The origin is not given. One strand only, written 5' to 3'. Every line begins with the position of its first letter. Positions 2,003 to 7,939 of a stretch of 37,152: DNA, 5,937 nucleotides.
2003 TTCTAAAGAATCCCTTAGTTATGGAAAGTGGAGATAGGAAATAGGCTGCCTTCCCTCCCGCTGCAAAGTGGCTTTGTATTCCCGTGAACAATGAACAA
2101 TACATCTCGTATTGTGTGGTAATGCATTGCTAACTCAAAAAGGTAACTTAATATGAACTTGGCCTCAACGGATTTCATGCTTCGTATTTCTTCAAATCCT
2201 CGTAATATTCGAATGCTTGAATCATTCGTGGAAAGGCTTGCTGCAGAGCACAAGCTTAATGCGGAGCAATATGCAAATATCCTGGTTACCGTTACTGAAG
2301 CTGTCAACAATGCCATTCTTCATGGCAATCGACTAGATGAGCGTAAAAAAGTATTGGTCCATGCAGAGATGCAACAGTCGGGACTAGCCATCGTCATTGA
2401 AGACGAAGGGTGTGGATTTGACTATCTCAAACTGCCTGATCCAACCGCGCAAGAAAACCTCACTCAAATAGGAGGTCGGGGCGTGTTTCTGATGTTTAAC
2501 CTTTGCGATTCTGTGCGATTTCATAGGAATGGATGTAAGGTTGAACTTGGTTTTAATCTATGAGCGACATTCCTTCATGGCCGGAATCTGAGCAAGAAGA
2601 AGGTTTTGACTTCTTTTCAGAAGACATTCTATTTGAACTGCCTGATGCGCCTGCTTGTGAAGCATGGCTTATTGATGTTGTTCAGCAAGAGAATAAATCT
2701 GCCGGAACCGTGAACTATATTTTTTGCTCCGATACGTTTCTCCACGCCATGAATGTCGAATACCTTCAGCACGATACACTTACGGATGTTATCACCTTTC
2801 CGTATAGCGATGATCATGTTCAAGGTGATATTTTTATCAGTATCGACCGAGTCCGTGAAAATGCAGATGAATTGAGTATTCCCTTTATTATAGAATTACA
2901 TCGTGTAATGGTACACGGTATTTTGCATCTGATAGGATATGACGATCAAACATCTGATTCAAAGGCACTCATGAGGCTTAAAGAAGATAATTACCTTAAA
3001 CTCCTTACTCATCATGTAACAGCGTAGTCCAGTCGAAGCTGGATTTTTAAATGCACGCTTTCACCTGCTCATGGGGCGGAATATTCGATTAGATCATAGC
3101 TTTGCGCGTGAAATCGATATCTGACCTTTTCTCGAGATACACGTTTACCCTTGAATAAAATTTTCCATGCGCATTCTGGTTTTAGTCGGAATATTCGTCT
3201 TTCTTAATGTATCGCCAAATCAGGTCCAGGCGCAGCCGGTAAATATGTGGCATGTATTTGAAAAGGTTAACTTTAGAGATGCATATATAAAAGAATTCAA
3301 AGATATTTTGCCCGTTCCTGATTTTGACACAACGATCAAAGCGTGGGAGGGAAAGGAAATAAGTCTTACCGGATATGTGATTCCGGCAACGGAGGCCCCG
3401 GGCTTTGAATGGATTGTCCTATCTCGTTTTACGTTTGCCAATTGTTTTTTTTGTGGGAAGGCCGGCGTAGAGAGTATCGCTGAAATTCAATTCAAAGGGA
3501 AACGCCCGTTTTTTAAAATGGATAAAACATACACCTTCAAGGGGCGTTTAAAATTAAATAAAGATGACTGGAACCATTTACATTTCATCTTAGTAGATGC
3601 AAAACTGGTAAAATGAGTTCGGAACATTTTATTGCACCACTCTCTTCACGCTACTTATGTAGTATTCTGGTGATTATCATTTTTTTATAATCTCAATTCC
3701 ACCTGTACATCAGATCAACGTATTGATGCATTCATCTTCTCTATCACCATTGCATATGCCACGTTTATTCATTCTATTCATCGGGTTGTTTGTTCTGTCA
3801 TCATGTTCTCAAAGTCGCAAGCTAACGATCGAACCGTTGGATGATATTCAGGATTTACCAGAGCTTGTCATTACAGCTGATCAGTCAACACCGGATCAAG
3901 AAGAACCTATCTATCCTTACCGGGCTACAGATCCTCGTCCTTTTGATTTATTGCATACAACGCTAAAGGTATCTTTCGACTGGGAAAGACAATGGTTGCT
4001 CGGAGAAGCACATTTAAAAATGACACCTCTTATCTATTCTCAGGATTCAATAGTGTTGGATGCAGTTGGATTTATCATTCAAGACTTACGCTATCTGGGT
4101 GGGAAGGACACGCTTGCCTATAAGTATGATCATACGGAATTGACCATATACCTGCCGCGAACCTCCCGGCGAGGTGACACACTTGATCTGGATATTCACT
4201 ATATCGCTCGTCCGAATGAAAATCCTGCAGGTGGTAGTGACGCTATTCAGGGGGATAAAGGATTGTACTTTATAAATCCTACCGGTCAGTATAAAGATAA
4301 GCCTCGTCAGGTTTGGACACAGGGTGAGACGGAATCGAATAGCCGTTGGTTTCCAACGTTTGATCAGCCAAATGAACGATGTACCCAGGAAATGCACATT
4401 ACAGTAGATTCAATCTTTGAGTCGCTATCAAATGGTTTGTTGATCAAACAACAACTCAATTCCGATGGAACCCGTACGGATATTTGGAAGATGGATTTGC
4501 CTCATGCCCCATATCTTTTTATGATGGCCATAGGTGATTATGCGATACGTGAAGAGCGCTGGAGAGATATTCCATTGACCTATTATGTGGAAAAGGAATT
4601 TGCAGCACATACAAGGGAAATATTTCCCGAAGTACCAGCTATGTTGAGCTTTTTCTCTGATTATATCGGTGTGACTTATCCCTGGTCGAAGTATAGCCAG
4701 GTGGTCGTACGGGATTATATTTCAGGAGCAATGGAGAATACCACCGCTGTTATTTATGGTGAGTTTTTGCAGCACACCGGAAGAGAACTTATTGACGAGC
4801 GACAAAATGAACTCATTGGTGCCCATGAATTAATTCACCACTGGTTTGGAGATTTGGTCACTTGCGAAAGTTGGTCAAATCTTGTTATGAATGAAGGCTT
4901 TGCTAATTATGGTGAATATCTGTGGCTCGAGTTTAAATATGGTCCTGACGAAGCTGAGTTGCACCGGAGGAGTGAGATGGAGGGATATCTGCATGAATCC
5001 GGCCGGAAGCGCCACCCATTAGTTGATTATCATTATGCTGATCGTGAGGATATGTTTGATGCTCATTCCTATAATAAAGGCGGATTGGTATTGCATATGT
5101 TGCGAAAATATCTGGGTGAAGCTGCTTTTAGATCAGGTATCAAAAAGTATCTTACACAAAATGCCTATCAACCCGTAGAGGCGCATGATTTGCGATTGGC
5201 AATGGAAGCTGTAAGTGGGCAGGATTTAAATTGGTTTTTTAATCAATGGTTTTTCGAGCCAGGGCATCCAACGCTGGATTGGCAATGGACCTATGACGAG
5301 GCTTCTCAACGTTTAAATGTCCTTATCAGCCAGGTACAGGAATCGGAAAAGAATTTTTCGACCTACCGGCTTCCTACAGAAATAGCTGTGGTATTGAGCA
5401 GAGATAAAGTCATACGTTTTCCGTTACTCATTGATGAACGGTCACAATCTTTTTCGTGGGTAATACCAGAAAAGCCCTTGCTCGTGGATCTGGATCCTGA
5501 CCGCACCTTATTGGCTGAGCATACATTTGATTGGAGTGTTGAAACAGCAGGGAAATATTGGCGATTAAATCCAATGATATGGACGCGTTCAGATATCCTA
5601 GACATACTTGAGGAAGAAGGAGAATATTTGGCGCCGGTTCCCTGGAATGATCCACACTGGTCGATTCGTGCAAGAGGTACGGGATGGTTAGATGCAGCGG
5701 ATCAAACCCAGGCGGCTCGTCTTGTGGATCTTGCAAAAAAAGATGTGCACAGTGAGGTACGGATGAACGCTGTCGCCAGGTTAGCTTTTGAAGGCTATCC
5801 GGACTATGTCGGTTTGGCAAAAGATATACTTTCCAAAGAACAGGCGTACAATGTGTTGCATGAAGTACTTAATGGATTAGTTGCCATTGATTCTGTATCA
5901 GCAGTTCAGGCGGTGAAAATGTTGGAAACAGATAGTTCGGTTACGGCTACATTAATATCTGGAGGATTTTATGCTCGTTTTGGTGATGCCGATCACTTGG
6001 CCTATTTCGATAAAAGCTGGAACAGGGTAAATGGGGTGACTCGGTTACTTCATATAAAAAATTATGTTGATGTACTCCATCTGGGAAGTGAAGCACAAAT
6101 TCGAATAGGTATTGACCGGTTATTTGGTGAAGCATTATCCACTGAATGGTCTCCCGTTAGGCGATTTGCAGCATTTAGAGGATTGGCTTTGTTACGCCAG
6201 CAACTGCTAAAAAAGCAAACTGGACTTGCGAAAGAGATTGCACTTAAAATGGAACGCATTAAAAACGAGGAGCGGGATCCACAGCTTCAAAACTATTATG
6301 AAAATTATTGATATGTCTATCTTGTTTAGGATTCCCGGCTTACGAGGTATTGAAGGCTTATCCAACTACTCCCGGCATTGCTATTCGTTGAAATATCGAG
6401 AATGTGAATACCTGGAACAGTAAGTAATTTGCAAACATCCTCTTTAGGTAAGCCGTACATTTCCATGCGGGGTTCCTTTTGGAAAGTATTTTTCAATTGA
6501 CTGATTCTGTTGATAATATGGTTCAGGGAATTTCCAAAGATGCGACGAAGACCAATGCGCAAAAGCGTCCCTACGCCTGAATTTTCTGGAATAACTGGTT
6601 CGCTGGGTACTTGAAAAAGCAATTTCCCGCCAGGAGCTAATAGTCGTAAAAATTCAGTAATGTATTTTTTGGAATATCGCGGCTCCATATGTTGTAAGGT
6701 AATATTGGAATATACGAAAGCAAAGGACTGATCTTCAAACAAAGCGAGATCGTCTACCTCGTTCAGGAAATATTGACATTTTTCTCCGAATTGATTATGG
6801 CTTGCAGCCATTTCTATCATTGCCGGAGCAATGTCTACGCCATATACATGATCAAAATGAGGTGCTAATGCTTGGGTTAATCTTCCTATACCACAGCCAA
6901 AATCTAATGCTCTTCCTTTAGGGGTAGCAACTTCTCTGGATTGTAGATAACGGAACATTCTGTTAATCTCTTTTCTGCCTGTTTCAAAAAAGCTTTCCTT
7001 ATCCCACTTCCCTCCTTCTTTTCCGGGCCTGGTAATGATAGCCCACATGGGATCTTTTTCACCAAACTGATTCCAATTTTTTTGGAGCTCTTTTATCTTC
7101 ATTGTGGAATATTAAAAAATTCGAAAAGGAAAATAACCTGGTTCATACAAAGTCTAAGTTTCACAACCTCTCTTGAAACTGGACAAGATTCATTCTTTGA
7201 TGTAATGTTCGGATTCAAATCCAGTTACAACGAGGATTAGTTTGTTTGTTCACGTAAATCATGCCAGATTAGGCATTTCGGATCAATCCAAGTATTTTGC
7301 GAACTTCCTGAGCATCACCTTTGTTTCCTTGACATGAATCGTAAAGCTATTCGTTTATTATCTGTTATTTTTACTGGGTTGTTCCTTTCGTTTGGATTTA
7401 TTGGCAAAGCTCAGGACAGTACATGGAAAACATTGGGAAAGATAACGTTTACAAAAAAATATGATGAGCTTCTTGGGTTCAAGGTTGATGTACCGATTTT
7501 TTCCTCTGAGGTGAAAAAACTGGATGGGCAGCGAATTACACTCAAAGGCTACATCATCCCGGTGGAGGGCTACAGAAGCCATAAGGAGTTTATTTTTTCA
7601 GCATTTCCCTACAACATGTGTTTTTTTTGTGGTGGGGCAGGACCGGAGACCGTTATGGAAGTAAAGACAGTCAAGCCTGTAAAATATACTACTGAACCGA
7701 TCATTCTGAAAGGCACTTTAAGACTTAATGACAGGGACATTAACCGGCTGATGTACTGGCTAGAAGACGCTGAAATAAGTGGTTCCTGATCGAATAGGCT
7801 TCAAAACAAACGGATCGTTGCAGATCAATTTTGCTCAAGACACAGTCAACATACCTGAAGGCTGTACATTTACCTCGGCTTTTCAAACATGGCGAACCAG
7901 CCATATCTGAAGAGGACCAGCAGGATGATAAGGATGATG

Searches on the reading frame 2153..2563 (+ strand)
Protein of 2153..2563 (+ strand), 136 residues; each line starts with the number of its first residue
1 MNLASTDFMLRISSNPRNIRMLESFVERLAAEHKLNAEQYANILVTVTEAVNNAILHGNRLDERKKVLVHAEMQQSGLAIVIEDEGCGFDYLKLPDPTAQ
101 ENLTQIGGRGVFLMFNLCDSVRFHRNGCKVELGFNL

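Call 44: search_protein_families(library=pfam, proteins=[window:2153-2563:+], max_evalue=0.0001)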
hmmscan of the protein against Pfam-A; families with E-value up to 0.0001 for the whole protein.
window:2153-2563:+ (136 aa): 2 families
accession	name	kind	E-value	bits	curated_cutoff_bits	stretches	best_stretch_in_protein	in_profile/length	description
PF13581.12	HATPase_c_2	-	6.6e-24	84.8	27.4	1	12-127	1-120/127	Histidine kinase-like ATPase domain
PF02518.31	HATPase_c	-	5.4e-05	24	26.4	1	46-120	9-82/111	Histidine kinase-, DNA gyrase B-, and HSP90-like ATPase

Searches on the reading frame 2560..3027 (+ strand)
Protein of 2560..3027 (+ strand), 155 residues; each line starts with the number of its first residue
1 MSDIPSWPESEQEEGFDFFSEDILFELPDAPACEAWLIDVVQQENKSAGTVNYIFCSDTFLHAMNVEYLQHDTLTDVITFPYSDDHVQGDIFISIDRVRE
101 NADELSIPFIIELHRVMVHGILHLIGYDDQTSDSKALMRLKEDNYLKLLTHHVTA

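Call 44: search_protein_families(library=pfam, proteins=[window:2560-3027:+], max_evalue=0.0001)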
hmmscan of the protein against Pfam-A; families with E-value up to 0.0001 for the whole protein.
window:2560-3027:+ (155 aa): 1 family
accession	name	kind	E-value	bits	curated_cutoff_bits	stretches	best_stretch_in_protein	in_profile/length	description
PF02130.23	YbeY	-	2.8e-26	92.3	25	1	40-147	18-127/129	Endoribonuclease YbeY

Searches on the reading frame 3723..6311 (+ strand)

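Call 44: search_protein_families(library=pfam, proteins=[window:3723-6311:+], max_evalue=0.0001)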
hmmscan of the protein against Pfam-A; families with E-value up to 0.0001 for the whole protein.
window:3723-6311:+ (862 aa): 2 families
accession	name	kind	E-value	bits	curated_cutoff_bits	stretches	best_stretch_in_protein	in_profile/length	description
PF01433.26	Peptidase_M1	-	4.1e-49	167.6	27.7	1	306-509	8-218/218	Peptidase family M1 domain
PF17900.6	Peptidase_M1_N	-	2.4e-12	47.8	25.8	1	80-265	6-186/186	Peptidase M1 N-terminal domain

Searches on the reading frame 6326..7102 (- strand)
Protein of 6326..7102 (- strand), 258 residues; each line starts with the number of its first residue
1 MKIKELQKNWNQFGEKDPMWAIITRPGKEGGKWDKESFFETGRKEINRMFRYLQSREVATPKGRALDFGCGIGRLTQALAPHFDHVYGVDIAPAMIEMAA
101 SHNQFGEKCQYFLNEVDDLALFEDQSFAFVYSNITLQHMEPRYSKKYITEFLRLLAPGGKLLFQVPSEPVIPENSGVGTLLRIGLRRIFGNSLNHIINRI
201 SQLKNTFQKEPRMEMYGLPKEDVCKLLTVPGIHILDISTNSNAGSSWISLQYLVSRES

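Call 21: search_protein_families(library=pfam, proteins=[window:6326-7102:-], max_evalue=0.001)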
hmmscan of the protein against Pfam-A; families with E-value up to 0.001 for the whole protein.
window:6326-7102:- (258 aa): 8 families
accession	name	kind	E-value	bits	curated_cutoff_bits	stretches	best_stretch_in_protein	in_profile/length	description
PF13649.12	Methyltransf_25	-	3.1e-19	69.9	27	1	66-159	2-97/97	Methyltransferase domain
PF08241.18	Methyltransf_11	-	3.4e-19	69.7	21.2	1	66-163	1-95/95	Methyltransferase domain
PF13489.12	Methyltransf_23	-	3.1e-16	60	27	1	59-170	20-123/164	Methyltransferase domain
PF08242.18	Methyltransf_12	-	3.1e-14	53.9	30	1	66-161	1-98/98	Methyltransferase domain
PF13847.12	Methyltransf_31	-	1.5e-11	44.6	27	1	62-167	4-113/145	Methyltransferase domain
PF05724.17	TPMT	-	1.3e-06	28.7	26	1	45-163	21-153/218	Thiopurine S-methyltransferase (TPMT)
PF05175.20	MTS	-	3.6e-05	23.9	23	1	61-163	31-138/170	Methyltransferase small domain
PF01209.24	Ubie_methyltran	-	0.00041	20.2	20.1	1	59-172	44-160/233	ubiE/COQ5 methyltransferase family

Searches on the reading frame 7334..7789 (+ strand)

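Call 21: search_protein_families(library=pfam, proteins=[window:7334-7789:+], max_evalue=0.001)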
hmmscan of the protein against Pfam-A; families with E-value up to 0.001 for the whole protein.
window:7334-7789:+ (151 aa): 1 family
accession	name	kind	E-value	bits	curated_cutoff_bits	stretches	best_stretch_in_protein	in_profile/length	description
PF11736.14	DUF3299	-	0.00046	20.7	22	1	60-137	44-126/139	Protein of unknown function (DUF3299)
